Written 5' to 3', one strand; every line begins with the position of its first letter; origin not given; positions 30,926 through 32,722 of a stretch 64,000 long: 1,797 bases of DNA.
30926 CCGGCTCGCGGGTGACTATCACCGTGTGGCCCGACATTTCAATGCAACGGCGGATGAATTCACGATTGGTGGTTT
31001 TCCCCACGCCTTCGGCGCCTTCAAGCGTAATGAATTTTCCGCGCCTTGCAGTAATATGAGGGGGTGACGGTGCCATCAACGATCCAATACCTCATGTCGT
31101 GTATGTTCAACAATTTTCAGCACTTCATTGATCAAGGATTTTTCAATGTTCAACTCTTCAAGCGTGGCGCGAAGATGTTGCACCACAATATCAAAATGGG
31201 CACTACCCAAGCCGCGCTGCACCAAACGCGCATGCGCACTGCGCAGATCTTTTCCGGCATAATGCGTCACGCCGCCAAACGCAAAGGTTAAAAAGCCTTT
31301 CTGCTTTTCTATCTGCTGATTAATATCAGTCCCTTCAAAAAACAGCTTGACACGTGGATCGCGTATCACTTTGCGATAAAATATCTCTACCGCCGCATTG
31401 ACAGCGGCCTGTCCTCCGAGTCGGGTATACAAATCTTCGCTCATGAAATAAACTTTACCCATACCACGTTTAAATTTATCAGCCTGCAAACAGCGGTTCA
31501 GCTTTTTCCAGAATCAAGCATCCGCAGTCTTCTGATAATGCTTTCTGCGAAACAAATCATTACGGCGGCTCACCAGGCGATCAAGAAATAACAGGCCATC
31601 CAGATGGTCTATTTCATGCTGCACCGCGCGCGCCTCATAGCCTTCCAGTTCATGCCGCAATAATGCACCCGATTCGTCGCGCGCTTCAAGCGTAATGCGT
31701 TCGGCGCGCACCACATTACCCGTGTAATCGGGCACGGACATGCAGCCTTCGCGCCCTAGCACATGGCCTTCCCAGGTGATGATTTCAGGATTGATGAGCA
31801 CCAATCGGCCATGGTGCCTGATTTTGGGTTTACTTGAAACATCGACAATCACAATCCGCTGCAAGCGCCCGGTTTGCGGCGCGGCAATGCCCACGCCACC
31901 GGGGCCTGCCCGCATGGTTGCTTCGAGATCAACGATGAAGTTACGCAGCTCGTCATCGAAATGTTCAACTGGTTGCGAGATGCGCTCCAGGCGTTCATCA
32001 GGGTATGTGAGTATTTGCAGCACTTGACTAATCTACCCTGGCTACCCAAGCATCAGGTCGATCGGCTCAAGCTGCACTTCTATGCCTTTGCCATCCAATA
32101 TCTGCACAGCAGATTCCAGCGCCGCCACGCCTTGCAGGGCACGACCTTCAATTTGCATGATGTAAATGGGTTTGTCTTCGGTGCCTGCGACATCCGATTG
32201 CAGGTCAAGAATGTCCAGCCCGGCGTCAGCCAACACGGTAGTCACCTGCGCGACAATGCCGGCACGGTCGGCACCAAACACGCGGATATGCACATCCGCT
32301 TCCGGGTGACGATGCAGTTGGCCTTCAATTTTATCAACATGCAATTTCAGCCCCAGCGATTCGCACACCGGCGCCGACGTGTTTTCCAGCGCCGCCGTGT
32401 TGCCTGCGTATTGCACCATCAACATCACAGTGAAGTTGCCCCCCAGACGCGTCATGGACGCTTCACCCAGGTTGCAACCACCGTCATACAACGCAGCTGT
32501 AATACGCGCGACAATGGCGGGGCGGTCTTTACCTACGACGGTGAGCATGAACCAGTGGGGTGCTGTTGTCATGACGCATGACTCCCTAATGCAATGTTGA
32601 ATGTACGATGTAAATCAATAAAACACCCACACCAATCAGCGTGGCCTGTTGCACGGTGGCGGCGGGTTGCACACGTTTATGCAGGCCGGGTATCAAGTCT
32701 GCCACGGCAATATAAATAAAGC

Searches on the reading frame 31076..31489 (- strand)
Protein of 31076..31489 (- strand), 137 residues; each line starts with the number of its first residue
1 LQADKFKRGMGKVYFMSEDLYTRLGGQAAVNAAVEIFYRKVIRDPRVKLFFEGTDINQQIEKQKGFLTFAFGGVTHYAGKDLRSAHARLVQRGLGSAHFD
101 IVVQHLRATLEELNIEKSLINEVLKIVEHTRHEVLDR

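Call 86: search_protein_families(library=pfam, proteins=[window:31076-31489:-], max_evalue=0.001)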
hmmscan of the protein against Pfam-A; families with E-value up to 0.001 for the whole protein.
window:31076-31489:- (137 aa): 1 family
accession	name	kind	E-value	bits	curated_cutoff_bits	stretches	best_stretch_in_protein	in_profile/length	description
PF01152.27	Bac_globin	-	4.1e-17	62.9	21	1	20-134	2-119/121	Bacterial-like globin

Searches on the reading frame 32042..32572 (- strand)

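Call 86: search_protein_families(library=pfam, proteins=[window:32042-32572:-], max_evalue=0.001)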
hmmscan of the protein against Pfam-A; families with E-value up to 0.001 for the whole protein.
window:32042-32572:- (176 aa): 4 families
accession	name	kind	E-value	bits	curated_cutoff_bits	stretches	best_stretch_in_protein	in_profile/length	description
PF13740.12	ACT_6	-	1.9e-18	66.6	23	2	8-79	3-75/76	ACT domain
PF01842.31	ACT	-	6.6e-11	42.2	27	1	96-153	3-59/66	ACT domain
PF13291.12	ACT_4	-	8e-09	36.5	27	1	93-128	6-41/80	ACT domain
PF13840.12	ACT_7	-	8.5e-07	29.2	27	0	101-124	18-41/65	ACT domain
